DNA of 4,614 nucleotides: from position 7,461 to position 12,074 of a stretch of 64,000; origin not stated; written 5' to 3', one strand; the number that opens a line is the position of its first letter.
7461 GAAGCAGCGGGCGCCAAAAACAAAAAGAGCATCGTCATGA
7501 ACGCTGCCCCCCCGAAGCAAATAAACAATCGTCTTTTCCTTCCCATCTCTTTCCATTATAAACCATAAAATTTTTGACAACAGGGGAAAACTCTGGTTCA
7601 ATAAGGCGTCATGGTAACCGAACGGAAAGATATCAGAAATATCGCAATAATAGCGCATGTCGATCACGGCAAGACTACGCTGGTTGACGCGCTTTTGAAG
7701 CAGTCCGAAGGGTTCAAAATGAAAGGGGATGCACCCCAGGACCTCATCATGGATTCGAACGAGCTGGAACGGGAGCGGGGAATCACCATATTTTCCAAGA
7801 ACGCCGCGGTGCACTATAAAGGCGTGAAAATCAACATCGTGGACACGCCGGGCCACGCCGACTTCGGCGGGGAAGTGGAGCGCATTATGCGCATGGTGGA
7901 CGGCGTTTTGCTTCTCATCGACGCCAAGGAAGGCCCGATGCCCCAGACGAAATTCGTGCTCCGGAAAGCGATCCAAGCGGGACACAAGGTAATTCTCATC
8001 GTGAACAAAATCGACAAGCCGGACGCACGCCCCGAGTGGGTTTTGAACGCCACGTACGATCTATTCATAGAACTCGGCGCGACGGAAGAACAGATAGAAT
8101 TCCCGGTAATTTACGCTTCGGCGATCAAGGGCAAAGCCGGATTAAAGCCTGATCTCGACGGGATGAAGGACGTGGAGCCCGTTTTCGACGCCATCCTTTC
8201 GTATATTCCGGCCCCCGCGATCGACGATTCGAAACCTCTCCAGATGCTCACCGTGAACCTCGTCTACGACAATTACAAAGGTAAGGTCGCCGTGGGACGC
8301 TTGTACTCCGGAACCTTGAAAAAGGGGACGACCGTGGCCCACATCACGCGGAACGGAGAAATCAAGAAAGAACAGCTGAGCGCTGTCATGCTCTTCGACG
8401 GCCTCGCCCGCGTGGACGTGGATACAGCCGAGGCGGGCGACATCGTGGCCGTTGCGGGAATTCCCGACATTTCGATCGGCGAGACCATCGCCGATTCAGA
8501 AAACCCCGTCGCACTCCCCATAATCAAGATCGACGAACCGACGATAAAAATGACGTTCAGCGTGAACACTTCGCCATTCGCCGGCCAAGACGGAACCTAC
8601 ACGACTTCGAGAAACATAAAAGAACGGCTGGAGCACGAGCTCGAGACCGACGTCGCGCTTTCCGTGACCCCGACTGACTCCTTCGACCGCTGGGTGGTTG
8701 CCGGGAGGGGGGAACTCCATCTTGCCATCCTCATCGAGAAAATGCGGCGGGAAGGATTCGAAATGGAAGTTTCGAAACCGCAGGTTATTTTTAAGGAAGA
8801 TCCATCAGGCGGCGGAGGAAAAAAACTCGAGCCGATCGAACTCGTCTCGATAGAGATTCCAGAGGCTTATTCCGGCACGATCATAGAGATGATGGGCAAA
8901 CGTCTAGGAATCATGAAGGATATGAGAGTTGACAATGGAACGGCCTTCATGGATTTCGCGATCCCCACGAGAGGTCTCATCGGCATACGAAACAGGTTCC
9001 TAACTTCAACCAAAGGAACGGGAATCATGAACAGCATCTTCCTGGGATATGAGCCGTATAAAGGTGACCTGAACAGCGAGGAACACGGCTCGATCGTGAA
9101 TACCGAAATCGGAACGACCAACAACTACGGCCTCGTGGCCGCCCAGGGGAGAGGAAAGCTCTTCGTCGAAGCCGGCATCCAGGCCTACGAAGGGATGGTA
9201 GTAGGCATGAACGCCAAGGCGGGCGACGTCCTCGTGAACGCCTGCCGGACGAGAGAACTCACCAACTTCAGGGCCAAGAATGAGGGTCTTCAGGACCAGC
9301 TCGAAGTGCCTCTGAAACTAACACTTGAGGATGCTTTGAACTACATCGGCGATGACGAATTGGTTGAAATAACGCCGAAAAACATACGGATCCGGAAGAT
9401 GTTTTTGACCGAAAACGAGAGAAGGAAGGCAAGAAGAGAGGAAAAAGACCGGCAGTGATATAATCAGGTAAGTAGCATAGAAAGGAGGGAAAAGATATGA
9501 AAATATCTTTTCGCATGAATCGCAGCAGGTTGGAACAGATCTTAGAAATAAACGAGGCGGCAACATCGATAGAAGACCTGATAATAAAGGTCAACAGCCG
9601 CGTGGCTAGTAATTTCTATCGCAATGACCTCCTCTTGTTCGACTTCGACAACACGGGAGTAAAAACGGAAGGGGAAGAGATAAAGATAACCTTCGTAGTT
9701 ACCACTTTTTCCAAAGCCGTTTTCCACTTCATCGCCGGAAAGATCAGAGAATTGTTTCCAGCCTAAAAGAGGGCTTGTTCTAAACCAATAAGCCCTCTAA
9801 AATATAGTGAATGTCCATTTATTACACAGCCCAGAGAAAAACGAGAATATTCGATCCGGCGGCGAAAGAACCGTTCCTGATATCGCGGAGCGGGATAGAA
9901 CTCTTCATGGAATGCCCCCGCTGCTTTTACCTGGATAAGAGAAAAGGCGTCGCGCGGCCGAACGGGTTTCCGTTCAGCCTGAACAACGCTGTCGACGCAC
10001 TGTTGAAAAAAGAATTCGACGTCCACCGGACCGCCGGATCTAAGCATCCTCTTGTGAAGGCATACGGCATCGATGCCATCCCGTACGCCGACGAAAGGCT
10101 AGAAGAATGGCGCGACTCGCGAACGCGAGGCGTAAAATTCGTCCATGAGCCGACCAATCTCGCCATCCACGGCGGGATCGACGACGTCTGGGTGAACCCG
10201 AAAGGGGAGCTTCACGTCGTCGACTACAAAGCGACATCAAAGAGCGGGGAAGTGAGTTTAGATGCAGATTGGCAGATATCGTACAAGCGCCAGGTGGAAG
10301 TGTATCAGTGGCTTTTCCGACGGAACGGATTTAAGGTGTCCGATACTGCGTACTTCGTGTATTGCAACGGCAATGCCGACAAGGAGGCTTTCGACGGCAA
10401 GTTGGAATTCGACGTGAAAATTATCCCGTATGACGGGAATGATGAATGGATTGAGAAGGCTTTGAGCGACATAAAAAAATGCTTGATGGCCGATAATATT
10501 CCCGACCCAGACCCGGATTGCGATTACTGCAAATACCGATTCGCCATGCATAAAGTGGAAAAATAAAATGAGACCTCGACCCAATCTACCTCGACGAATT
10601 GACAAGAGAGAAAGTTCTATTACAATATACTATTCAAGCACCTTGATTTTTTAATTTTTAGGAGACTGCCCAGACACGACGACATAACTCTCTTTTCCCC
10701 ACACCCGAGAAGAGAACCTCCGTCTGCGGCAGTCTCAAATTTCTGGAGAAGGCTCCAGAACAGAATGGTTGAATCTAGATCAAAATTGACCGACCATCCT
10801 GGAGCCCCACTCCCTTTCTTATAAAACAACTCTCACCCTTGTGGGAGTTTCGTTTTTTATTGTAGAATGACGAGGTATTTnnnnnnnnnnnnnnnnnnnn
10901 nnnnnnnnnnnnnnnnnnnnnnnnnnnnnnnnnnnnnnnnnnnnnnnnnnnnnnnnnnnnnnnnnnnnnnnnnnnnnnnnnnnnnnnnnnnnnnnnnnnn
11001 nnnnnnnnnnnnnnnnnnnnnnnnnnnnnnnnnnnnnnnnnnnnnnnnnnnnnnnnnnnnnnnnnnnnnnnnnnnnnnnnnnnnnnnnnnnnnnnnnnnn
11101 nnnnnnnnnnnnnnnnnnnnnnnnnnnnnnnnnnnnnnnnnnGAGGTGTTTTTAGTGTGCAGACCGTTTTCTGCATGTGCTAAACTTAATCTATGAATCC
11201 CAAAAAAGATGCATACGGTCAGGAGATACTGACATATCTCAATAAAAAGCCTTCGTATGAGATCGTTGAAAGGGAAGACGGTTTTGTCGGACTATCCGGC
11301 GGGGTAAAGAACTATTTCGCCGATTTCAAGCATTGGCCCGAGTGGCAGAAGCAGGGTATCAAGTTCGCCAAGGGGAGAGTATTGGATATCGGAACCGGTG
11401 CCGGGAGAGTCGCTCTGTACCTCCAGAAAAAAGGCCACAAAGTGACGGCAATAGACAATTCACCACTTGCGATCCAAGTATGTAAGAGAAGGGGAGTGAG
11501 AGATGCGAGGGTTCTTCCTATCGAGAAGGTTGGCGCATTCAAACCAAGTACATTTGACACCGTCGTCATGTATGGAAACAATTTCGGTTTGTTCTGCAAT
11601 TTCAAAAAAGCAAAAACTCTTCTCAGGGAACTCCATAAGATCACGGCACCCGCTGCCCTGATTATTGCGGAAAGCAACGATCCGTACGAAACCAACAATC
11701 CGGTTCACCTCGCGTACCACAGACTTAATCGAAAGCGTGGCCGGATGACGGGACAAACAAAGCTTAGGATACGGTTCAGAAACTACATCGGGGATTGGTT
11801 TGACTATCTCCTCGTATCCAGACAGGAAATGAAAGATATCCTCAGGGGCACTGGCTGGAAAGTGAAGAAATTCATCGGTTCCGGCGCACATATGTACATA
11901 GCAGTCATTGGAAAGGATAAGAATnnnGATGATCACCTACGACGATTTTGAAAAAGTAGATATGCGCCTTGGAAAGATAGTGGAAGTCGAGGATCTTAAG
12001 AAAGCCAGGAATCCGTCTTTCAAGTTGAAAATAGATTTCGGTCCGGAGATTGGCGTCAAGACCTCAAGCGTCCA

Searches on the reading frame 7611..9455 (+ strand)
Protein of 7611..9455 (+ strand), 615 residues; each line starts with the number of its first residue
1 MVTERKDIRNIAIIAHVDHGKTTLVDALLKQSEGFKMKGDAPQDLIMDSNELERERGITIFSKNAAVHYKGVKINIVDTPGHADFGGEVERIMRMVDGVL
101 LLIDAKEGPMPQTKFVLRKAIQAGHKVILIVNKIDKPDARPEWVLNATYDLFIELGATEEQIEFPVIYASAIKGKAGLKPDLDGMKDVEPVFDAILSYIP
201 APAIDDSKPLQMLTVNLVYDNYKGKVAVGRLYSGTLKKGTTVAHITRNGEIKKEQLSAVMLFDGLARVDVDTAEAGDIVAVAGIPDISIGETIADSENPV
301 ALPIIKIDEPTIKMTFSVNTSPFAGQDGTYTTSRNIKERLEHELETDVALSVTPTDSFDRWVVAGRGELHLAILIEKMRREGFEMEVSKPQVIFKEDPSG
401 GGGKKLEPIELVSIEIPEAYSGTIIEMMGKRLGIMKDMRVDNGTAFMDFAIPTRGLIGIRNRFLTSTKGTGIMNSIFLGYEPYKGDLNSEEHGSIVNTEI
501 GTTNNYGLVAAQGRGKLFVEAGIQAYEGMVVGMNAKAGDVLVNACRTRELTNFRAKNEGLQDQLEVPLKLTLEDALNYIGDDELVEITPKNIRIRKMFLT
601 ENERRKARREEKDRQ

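Call 37: search_protein_families(library=pfam, proteins=[window:7611-9455:+], max_evalue=0.00001)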
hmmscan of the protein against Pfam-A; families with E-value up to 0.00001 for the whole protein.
window:7611-9455:+ (615 aa): 6 families
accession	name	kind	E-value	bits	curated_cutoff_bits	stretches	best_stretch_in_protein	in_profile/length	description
PF00009.33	GTP_EFTU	-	4e-56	190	26.5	1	6-200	1-187/188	Elongation factor Tu GTP binding domain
PF21018.2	BipA_C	-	1.4e-35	121.8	23.8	1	493-600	2-109/110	TypA/BipA C-terminal domain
PF00679.30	EFG_C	-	2.8e-19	69.4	27.9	1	405-489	2-87/89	Elongation factor G C-terminus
PF03144.31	GTP_EFTU_D2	-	1.3e-13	51.6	30.3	1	224-294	1-73/73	Elongation factor Tu domain 2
PF22042.2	EF-G_D2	-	1.5e-12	47.9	27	1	215-294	7-82/84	Elongation factor G domain 2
PF01926.29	MMR_HSR1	-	2.1e-07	31.5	21.9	1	11-133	2-113/113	50S ribosome-binding GTPase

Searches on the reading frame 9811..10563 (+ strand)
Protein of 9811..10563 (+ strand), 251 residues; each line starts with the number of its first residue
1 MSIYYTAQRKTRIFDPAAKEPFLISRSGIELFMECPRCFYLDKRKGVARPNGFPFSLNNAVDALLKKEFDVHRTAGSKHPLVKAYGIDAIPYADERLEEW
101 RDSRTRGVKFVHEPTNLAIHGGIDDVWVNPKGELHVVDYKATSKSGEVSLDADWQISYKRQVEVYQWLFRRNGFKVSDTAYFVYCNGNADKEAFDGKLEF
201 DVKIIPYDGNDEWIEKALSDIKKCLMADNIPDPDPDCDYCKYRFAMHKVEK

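Call 37: search_protein_families(library=pfam, proteins=[window:9811-10563:+], max_evalue=0.00001)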
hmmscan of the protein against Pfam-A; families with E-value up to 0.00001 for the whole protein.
window:9811-10563:+ (251 aa): 1 family
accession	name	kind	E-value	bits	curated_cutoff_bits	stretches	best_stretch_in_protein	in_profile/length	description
PF12705.13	PDDEXK_1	-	1.8e-14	54.8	22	1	89-243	99-243/247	PD-(D/E)XK nuclease superfamily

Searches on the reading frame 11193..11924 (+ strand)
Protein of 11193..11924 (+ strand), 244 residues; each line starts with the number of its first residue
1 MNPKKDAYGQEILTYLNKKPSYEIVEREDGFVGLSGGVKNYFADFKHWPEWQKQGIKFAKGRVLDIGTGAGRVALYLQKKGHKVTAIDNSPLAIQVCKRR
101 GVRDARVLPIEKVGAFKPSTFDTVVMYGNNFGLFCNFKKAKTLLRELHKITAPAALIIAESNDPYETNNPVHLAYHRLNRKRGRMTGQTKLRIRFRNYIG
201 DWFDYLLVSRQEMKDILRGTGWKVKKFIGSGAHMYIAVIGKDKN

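Call 37: search_protein_families(library=pfam, proteins=[window:11193-11924:+], max_evalue=0.00001)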
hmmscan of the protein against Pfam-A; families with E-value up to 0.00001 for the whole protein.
window:11193-11924:+ (244 aa): 5 families
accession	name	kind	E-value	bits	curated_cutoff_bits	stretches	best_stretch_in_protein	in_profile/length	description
PF08241.18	Methyltransf_11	-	1.5e-12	48.4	21.2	1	64-158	1-94/95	Methyltransferase domain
PF13649.12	Methyltransf_25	-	2.4e-11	44.6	27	1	63-153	1-95/97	Methyltransferase domain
PF13489.12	Methyltransf_23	-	1e-08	35.5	27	1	57-224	20-161/164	Methyltransferase domain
PF08242.18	Methyltransf_12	-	5.7e-07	30.6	30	1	64-154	1-95/98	Methyltransferase domain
PF13847.12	Methyltransf_31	-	1.3e-06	28.6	27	1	60-163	4-113/145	Methyltransferase domain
